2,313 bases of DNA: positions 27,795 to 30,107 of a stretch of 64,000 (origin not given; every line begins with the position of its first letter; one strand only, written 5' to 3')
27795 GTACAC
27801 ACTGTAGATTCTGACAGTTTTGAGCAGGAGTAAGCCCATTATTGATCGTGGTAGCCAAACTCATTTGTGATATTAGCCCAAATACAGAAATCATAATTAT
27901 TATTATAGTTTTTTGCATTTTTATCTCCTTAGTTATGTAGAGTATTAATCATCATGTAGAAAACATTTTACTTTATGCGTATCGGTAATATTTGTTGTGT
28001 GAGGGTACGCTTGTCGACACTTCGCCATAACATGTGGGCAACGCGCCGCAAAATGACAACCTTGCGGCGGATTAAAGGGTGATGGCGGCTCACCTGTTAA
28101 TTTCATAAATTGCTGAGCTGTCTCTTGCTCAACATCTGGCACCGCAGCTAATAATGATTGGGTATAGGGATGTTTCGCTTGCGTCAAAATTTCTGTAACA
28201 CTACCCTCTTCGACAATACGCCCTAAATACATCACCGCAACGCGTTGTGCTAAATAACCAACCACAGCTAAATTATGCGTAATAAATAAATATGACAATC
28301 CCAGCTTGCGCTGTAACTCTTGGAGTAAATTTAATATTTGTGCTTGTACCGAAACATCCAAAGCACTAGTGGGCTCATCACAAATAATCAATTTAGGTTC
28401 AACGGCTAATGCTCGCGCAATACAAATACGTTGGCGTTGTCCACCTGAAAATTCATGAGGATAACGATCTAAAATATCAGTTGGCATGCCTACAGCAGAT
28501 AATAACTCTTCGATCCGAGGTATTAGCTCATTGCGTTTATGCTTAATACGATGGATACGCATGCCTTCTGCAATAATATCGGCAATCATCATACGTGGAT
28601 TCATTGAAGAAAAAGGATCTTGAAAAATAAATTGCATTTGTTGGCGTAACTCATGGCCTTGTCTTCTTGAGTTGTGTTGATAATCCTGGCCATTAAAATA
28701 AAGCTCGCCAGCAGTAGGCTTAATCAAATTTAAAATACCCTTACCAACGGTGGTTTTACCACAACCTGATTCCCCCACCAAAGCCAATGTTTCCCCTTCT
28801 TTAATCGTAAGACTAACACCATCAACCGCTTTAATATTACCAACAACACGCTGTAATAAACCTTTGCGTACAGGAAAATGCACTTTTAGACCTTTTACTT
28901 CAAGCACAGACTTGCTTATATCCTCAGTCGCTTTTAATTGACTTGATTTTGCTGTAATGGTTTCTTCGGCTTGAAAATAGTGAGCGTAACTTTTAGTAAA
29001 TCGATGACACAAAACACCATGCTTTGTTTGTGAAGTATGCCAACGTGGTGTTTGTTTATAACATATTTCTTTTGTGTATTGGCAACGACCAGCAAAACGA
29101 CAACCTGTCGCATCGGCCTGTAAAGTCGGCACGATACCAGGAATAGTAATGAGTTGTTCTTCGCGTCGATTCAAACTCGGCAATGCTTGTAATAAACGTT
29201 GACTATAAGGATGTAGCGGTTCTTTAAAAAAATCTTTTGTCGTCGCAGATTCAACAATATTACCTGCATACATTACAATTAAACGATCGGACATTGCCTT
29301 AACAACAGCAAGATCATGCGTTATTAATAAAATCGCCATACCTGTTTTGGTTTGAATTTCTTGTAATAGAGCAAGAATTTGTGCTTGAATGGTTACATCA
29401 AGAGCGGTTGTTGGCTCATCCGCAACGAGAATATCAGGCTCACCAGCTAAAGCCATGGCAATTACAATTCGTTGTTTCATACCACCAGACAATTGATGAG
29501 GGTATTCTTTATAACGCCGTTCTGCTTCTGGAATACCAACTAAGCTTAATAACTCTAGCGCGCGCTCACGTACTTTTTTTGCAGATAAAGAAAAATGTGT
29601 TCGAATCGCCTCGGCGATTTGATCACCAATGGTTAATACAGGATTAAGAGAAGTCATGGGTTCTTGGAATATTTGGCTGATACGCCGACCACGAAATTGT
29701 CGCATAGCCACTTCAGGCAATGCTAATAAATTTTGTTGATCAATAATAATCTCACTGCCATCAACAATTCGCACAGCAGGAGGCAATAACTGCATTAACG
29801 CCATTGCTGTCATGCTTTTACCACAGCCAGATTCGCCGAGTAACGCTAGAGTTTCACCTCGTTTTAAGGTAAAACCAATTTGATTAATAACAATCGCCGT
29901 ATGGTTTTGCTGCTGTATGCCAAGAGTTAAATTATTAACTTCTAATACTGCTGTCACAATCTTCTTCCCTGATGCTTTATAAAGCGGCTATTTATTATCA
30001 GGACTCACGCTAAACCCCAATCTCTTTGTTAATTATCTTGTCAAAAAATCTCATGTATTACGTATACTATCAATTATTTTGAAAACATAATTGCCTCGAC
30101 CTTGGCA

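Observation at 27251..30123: MITE-like repeat family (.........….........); two 125-bp copies bracket a tRNA-Arg / chorismate-mutase / orphan ABC-ATPase segment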

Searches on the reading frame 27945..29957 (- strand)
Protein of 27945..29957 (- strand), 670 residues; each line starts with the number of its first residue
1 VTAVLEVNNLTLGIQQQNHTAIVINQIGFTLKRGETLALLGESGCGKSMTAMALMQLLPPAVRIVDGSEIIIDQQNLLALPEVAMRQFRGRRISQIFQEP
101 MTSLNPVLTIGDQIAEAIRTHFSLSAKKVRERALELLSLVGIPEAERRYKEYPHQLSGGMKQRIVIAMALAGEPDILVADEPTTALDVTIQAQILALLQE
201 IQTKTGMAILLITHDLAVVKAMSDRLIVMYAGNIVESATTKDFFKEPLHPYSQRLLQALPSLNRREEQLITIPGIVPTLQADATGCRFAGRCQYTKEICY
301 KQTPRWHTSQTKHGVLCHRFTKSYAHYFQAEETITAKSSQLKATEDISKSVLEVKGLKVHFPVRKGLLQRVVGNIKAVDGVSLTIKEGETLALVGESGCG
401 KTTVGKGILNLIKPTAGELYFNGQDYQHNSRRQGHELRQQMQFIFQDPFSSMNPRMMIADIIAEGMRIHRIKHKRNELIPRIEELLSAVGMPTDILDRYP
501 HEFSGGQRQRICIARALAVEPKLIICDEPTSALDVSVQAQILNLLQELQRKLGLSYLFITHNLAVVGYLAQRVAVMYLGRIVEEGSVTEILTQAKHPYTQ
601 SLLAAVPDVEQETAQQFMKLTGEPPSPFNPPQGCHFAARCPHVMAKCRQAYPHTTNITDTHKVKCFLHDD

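Call 14: search_protein_families(library=pfam, proteins=[window:27945-29957:-])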
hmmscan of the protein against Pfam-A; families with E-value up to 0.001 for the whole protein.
window:27945-29957:- (670 aa): 18 families
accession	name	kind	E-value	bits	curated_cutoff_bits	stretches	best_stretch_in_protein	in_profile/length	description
PF00005.33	ABC_tran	-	5.8e-65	218.5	25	2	379-531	2-137/137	ABC transporter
PF08352.17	oligo_HPY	-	6.1e-39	132.7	27.1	2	235-299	1-65/65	Oligopeptide/dipeptide transporter, C-terminal region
PF13304.12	AAA_21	-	1.1e-14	55.7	27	2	84-219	177-303/304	AAA domain, putative AbiEii toxin, Type IV TA system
PF02463.25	SMC_N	-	1.9e-09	37.7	40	1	37-230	27-212/220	RecF/RecN/SMC N terminal domain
PF13401.12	AAA_22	-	9e-09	36.2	27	0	390-491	7-84/130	AAA domain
PF01078.27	Mg_chelatase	-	1.1e-07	31.9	20.3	0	34-61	22-49/207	Magnesium chelatase, subunit ChlI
PF00004.35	AAA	-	6.8e-07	30.2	21.2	0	38-133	2-84/131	ATPase family associated with various cellular activities (AAA)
PF13555.12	AAA_29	-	3e-06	27.3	27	0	372-422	6-55/61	P-loop containing region of AAA domain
PF07728.20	AAA_5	-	8.3e-06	26.3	22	0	38-64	3-30/139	AAA domain (dynein-related subfamily)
PF13191.12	AAA_16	-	5.1e-05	24.3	32.6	0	33-99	23-85/167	AAA ATPase domain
PF05729.18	NACHT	-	0.00013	22.3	26.7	0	36-58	2-24/167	NACHT domain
PF00006.31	ATP-synt_ab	-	0.00023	21.3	29.5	0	375-410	2-36/213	ATP synthase alpha/beta family, nucleotide-binding domain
PF20720.3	nSTAND3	-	0.00024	21.3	27.2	0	31-55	14-38/155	Novel STAND NTPase 3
PF13481.12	AAA_25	-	0.00045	20.3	27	0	31-55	30-54/195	AAA domain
PF12775.13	AAA_7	-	0.00046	20.2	25.8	0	382-414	27-59/181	P-loop containing dynein motor region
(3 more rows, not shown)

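Call 32: find_homologous_proteins(query=window:27945-29957:-, max_evalue=1e-50)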
Query window:27945-29957:- (670 aa): 8000 proteins with E <= 1e-50 among 8000 candidates; the best 120 are listed.
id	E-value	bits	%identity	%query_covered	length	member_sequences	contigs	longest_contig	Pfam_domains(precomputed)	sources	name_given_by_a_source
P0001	0.0e+0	1501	100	100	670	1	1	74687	PF00005.34,PF13555.13,PF00004.36,PF13401.13,PF02463.26,PF08352.18,PF07728.21,PF01078.28,PF13304.13,PF13191.13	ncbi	-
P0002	2.3e-265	900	61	99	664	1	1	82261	PF00005.34,PF13555.13,PF13401.13,PF02463.26,PF08352.18,PF01078.28,PF13304.13,PF13191.13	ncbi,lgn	-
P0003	6.5e-252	855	59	100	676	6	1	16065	PF00005.34,PF13401.13,PF02463.26,PF08352.18,PF13304.13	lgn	-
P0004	5.8e-251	852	57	100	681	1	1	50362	PF00005.34,PF13555.13,PF00004.36,PF13401.13,PF02463.26,PF08352.18,PF13304.13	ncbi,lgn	-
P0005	1.6e-250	851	58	100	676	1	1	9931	PF00005.34,PF13401.13,PF02463.26,PF08352.18,PF13304.13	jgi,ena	jgi:peptide/nickel transport system ATP-binding protein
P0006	1.6e-250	851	58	99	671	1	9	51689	PF00005.34,PF13555.13,PF00004.36,PF13401.13,PF02463.26,PF08352.18,PF07728.21,PF01078.28,PF13304.13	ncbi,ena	-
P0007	2.0e-250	851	58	100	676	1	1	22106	PF00005.34,PF13401.13,PF02463.26,PF08352.18,PF13304.13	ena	-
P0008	5.0e-250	849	57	100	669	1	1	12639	PF00005.34,PF00004.36,PF13401.13,PF02463.26,PF08352.18,PF01078.28,PF13304.13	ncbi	-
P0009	5.6e-250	849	58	99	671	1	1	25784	PF00005.34,PF13555.13,PF00004.36,PF13401.13,PF02463.26,PF08352.18,PF07728.21,PF01078.28,PF13304.13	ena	-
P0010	6.2e-250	849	58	100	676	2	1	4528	PF00005.34,PF00004.36,PF13401.13,PF02463.26,PF08352.18,PF01078.28,PF13304.13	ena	-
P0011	6.9e-250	849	58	100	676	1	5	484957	PF00005.34,PF13401.13,PF02463.26,PF08352.18,PF13304.13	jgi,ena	jgi:peptide/nickel transport system ATP-binding protein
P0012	2.6e-249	847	56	99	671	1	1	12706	PF00005.34,PF13401.13,PF02463.26,PF08352.18,PF01078.28,PF13304.13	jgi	-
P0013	3.7e-249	846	57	100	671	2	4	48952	PF00005.34,PF00004.36,PF13401.13,PF02463.26,PF08352.18,PF01078.28,PF13304.13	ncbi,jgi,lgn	-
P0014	4.1e-249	846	58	100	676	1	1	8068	PF00005.34,PF13401.13,PF02463.26,PF08352.18,PF13304.13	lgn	-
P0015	4.3e-249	846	57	99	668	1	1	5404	PF00005.34,PF00004.36,PF13401.13,PF02463.26,PF08352.18,PF05621.18,PF01078.28,PF13304.13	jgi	jgi:peptide/nickel transport system ATP-binding protein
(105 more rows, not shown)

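Call 33: find_encoding_contigs(protein=P0001, flank=10000, max_places=4)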
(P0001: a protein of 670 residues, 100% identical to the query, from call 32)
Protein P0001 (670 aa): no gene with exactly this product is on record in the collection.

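Call 34: find_encoding_contigs(protein=P0002, flank=10000, max_places=4)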
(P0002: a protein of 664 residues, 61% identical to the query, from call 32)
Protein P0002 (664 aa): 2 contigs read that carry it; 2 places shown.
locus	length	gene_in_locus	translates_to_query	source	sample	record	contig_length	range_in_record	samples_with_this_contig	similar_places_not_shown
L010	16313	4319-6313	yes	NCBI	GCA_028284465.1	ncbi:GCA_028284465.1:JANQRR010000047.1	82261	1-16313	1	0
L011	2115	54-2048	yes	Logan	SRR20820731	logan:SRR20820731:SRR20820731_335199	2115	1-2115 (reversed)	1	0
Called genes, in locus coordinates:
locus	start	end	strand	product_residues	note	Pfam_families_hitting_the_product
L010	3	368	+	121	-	?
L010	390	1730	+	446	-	PF00005:ABC_tran (faint), PF00350:Dynamin_N (faint), PF01926:MMR_HSR1, PF02421:FeoB_N, PF00009:GTP_EFTU, PF01926:MMR_HSR1, PF02421:FeoB_N, PF14714:KH_dom-like, +6 more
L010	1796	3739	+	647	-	PF08448:PAS_4, PF13426:PAS_9 (weak), PF00512:HisKA, PF02518:HATPase_c, PF00072:Response_reg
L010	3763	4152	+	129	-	PF00072:Response_reg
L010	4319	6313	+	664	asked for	PF01078:Mg_chelatase (faint), PF13555:AAA_29 (faint), PF00005:ABC_tran, PF02463:SMC_N (faint), PF13304:AAA_21 (weak), PF08352:oligo_HPY, PF00005:ABC_tran, PF08352:oligo_HPY, +2 more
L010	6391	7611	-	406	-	PF13742:tRNA_anti_2, PF01336:tRNA_anti-codon, PF02601:Exonuc_VII_L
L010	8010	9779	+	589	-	-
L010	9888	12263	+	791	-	PF13567:DUF4131, PF03772:Competence, PF00753:Lactamase_B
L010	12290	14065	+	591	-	PF00664:ABC_membrane, PF00005:ABC_tran, PF02463:SMC_N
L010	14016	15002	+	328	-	PF02606:LpxK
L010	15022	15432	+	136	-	PF09394:Inhibitor_I42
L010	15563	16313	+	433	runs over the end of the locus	PF00108:Thiolase_N, PF00109:ketoacyl-synt (weak), PF02803:Thiolase_C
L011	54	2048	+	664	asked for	PF01078:Mg_chelatase (faint), PF13555:AAA_29 (faint), PF00005:ABC_tran, PF02463:SMC_N (faint), PF13304:AAA_21 (weak), PF08352:oligo_HPY, PF00005:ABC_tran, PF08352:oligo_HPY, +2 more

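Call 65: search_protein_families(library=ncbifam, proteins=[window:27945-29957:-], max_evalue=0.001)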
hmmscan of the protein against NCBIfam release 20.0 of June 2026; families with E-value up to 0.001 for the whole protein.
window:27945-29957:- (670 aa): 195 families (the best 25 are shown)
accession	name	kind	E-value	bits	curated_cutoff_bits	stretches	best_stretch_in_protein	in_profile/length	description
NF008453.0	PRK11308.1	subfamily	3.1e-194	644.7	408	2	345-669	6-327/334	dipeptide ABC transporter ATP-binding protein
NF011659.0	PRK15079.1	equivalog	3.7e-185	614.3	540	2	346-667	6-330/334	murein tripeptide/oligopeptide ABC transporter ATP binding protein OppF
NF007613.0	PRK10261.1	equivalog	5.1e-177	590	1077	2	342-614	304-575/623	glutathione ABC transporter ATP-binding protein GsiA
NF043071.1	DppF_dipep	equivalog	3.9e-173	575.4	660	2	347-669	9-328/331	dipeptide ABC transporter ATP-binding subunit DppF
NF008246.0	PRK11022.1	equivalog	5.9e-173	574.4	541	2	3-319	2-316/326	dipeptide ABC transporter ATP-binding protein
NF043079.1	MMSYN1_0167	equivalog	1.6e-172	575.2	740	4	84-306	299-521/561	oligopeptide ABC transporter ATP-binding protein OppD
NF007010.1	PRK09473.1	subfamily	4.5e-171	567.7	575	2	5-319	2-313/318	oligopeptide ABC transporter ATP-binding protein OppD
NF011713.0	PRK15134.1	equivalog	2.4e-167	557.7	834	2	338-604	262-527/529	microcin C ABC transporter ATP-binding protein YejF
TIGR02770.1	nickel_nikD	equivalog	1e-136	453.6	318.7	2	24-258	2-228/230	nickel import ATP-binding protein NikD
TIGR02769.1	nickel_nikE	equivalog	1.9e-129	430.8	332.55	2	351-607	2-254/265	nickel import ATP-binding protein NikE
NF043078.1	MMSYN1_0168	equivalog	5.8e-129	431.6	800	5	482-616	473-607/649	oligopeptide ABC transporter ATP-binding protein OppF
NF047576.1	opine_ATP_CntF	equivalog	3.5e-128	426.4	385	2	4-267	2-261/264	staphylopine uptake ABC transporter ATP-binding protein CntF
NF047578.1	opine_ATP_CntD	equivalog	6.2e-128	425.6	380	2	4-269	2-263/266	staphylopine uptake ABC transporter ATP-binding protein CntD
NF007739.0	PRK10419.1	subfamily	2.5e-124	414.1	354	2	351-606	3-254/268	nickel ABC transporter ATP-binding protein NikE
NF011674.0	PRK15093.1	equivalog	3e-116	388.2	627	2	4-318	3-322/330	putrescine export ABC transporter ATP-binding protein SapD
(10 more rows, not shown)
